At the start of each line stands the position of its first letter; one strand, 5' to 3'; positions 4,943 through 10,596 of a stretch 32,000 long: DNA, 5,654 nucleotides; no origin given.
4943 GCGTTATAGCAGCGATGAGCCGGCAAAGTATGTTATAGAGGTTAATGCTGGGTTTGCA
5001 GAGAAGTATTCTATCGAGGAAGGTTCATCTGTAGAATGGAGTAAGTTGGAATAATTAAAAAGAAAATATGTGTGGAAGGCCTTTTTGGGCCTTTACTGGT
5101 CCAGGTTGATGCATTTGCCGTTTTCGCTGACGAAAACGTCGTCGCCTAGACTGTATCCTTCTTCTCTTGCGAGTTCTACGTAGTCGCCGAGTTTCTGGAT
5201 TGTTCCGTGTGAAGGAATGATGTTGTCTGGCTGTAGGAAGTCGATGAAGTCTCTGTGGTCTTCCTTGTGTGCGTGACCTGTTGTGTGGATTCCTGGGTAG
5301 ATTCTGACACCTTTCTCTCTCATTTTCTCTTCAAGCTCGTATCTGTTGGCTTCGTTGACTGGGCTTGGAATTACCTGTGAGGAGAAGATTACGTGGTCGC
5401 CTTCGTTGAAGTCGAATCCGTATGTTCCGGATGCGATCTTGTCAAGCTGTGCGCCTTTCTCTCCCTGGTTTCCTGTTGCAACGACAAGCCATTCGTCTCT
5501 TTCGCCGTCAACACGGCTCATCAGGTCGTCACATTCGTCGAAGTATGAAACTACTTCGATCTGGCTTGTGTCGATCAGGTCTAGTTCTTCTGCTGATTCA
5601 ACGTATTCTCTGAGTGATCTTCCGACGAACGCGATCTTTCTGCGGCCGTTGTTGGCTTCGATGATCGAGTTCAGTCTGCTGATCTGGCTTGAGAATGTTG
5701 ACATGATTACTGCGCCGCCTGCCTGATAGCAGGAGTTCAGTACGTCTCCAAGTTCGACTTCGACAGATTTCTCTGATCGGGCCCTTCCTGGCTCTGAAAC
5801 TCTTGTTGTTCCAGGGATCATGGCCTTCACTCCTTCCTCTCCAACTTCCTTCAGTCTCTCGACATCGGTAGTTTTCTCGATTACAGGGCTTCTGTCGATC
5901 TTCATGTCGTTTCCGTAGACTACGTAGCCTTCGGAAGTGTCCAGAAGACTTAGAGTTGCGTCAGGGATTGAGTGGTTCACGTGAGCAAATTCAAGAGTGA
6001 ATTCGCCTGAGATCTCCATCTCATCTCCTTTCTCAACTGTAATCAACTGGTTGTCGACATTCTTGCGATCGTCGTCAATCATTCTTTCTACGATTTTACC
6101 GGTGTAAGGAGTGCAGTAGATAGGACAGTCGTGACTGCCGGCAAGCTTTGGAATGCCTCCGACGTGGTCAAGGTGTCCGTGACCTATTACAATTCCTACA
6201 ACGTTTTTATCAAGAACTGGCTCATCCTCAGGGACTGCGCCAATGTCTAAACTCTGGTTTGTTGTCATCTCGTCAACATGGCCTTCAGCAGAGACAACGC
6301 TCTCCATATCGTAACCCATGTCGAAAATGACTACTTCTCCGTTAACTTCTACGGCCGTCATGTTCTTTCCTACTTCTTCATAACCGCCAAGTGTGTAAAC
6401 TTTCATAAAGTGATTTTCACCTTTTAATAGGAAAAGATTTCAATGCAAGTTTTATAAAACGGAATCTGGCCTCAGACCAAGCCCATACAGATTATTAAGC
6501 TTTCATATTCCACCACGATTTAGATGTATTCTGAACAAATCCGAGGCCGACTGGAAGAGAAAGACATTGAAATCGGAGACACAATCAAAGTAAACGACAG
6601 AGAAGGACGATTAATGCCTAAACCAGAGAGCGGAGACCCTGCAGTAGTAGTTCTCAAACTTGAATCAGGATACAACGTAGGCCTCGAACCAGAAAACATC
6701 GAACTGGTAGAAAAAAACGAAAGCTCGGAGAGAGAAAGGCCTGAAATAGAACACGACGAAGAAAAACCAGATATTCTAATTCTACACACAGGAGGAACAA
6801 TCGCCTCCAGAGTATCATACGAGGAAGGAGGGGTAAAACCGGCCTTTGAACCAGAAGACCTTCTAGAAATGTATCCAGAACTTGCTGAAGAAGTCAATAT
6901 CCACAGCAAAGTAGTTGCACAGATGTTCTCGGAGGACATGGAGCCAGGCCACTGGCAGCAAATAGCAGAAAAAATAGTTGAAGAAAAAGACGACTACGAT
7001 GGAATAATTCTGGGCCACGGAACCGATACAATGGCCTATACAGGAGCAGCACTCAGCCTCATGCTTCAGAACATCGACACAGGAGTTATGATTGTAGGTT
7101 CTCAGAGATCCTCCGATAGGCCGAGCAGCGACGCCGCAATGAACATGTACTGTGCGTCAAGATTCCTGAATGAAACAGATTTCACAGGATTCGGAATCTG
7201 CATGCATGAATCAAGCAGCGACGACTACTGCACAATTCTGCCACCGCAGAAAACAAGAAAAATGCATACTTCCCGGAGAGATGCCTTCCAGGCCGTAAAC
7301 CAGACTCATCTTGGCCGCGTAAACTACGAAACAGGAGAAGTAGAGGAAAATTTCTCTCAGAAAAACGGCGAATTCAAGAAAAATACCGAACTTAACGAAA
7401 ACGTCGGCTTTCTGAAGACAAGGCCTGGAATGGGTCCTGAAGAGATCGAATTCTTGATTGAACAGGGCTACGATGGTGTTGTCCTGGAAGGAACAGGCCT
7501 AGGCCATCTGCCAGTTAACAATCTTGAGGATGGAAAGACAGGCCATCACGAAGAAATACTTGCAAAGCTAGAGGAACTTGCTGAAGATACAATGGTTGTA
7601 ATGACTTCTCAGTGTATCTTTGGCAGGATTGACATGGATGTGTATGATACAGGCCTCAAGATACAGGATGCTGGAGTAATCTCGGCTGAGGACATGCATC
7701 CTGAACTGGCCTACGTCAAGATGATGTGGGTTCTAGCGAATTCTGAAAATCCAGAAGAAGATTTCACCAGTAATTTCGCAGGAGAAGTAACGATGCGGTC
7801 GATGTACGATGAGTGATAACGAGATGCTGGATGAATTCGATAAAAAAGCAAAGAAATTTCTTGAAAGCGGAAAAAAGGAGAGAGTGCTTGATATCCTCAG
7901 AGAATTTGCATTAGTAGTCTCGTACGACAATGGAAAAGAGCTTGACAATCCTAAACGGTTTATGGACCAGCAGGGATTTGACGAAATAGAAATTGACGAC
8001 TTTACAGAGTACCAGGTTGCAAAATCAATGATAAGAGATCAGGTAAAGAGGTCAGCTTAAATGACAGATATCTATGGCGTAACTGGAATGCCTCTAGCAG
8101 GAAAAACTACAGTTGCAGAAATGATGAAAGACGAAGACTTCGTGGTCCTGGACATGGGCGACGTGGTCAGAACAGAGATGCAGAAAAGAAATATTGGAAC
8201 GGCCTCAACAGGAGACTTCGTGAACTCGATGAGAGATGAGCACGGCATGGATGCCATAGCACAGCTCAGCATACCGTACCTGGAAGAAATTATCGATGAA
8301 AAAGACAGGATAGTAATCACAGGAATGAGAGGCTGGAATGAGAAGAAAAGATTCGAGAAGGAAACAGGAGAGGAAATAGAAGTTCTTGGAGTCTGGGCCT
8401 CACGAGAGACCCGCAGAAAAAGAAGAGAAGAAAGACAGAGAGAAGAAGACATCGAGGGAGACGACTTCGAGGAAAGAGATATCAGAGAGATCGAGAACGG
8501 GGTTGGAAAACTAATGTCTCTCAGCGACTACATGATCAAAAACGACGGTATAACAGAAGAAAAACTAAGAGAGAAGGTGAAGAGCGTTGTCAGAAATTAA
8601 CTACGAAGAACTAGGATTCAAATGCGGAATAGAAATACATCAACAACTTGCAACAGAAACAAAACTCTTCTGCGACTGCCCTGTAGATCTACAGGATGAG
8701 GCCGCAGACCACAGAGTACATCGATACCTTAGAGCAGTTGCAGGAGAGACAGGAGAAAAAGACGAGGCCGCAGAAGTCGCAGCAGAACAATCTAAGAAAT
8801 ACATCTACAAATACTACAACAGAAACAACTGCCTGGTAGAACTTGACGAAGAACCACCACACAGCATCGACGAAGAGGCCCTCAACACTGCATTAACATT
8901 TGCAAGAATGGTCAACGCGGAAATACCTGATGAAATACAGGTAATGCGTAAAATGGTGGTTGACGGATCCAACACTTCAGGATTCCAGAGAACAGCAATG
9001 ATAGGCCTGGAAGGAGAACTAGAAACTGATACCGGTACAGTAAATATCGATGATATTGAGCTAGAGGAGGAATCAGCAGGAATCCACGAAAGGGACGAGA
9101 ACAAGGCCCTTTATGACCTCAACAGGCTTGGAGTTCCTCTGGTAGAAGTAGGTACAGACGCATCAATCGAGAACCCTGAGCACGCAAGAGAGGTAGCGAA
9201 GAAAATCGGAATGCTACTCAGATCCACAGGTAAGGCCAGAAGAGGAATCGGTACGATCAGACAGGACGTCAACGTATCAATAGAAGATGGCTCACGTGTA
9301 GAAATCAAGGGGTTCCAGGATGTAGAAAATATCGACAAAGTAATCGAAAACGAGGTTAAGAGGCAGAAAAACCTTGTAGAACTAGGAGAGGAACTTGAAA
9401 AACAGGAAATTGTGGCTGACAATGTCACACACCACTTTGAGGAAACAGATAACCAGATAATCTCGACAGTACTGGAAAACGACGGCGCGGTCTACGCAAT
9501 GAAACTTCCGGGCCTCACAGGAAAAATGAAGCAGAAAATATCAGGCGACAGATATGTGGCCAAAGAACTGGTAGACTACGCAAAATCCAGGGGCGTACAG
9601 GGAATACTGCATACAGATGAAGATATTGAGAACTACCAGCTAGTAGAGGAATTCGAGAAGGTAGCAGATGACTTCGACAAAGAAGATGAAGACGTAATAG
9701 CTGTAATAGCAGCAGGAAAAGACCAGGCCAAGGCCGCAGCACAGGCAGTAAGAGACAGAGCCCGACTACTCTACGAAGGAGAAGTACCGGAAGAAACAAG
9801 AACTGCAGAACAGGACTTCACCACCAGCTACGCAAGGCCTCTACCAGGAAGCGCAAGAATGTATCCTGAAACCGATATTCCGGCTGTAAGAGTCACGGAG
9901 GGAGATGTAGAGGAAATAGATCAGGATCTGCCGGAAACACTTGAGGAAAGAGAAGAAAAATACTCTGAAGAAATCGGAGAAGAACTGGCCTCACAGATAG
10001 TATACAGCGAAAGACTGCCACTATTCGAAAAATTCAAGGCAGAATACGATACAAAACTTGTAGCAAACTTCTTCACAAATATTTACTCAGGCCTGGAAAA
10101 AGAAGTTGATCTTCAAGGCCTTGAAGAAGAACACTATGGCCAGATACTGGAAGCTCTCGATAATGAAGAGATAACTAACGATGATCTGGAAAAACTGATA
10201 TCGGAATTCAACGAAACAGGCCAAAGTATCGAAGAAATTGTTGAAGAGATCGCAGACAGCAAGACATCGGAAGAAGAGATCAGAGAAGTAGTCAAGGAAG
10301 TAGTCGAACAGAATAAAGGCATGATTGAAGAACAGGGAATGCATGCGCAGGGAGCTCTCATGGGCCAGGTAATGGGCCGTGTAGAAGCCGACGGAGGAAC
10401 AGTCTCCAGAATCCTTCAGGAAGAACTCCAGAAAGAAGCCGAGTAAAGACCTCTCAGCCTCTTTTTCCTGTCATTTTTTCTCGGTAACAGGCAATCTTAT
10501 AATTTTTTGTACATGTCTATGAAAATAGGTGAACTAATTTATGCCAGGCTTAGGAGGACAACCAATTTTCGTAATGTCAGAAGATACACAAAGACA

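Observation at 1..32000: AGGCCT (GGCC core) behaves as a highly iterated palindrome across genes, frames, strands and spacers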

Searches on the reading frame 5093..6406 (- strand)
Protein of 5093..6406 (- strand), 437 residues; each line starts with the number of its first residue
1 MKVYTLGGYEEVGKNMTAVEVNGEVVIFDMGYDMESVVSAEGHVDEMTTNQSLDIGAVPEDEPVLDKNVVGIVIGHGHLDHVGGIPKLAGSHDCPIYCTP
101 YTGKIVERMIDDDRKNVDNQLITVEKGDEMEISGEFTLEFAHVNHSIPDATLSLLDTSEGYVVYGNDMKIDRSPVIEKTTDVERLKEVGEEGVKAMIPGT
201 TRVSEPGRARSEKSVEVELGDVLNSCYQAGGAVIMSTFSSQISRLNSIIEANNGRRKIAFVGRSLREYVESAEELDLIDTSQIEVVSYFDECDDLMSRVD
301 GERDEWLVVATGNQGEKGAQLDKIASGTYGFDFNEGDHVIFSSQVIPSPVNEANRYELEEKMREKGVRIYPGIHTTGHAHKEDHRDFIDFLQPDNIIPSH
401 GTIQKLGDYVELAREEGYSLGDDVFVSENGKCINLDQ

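Call 5: search_protein_families(library=pfam, proteins=[window:5093-6406:-])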
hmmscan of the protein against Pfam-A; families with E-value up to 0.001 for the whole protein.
window:5093-6406:- (437 aa): 4 families
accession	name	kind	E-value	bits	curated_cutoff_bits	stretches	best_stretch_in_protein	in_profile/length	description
PF22505.1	RNase_J_b_CASP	-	2.4e-21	76.3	27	1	232-351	3-117/126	Ribonuclease J, beta-CASP domain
PF12706.13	Lactamase_B_2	-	6.6e-10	39.3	27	1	66-168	26-143/200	Beta-lactamase superfamily domain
PF00753.33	Lactamase_B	-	2.3e-08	34.6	22.7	1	13-111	5-86/196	Metallo-beta-lactamase superfamily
PF07521.17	RMMBL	-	1e-07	32.2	21.6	1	373-417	12-57/63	Zn-dependent metallo-hydrolase RNA specificity domain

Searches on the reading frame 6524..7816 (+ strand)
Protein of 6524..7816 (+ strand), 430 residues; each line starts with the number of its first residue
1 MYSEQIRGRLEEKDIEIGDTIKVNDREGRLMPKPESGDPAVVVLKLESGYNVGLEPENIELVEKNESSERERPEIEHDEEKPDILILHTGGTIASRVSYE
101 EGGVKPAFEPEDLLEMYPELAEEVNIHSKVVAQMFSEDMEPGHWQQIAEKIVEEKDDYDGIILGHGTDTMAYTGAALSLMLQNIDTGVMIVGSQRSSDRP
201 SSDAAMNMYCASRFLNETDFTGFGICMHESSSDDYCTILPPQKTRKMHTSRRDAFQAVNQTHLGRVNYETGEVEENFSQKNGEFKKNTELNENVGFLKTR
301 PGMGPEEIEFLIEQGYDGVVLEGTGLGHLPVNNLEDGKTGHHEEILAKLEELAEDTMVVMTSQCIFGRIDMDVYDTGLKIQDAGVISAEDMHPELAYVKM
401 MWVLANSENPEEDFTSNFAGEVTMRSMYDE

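Call 5: search_protein_families(library=pfam, proteins=[window:6524-7816:+])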
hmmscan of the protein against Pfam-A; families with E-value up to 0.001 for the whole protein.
window:6524-7816:+ (430 aa): 3 families
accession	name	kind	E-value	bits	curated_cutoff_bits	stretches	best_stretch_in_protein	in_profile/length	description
PF00710.25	Asparaginase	-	3.4e-56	190.3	22.5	1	84-273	2-187/193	Asparaginase, N-terminal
PF17763.6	Asparaginase_C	-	4.1e-28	98.1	34.6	1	293-412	1-109/114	Glutaminase/Asparaginase C-terminal domain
PF18195.6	GatD_N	-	1e-13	50.9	25.7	1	15-61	1-50/54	GatD N-terminal domain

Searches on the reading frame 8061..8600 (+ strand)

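Call 41: search_protein_families(library=pfam, proteins=[window:8061-8600:+], max_evalue=0.01)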
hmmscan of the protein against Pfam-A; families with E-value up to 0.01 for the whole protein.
window:8061-8600:+ (179 aa): 3 families
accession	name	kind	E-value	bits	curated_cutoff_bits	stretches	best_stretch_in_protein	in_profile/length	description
PF13207.12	AAA_17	-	4.9e-10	40.3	27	1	8-130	1-130/136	AAA domain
PF13238.12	AAA_18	-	2.4e-08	34.9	29.4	1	7-140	3-126/128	AAA domain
PF13671.12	AAA_33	-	0.00064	20.5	27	1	8-130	5-123/143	AAA domain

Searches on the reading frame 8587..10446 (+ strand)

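Call 5: search_protein_families(library=pfam, proteins=[window:8587-10446:+])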
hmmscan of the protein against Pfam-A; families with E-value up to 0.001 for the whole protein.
window:8587-10446:+ (619 aa): 3 families
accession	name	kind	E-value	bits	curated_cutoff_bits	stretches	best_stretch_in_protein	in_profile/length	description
PF02934.20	GatB_N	-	1e-58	199.2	23.4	1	12-439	2-274/277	GatB/GatE catalytic domain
PF02637.23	GatB_Yqey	-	8.2e-17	61.9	27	1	479-614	2-148/148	GatB domain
PF02938.19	GAD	-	2.3e-05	25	23.4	1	292-383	1-93/95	GAD domain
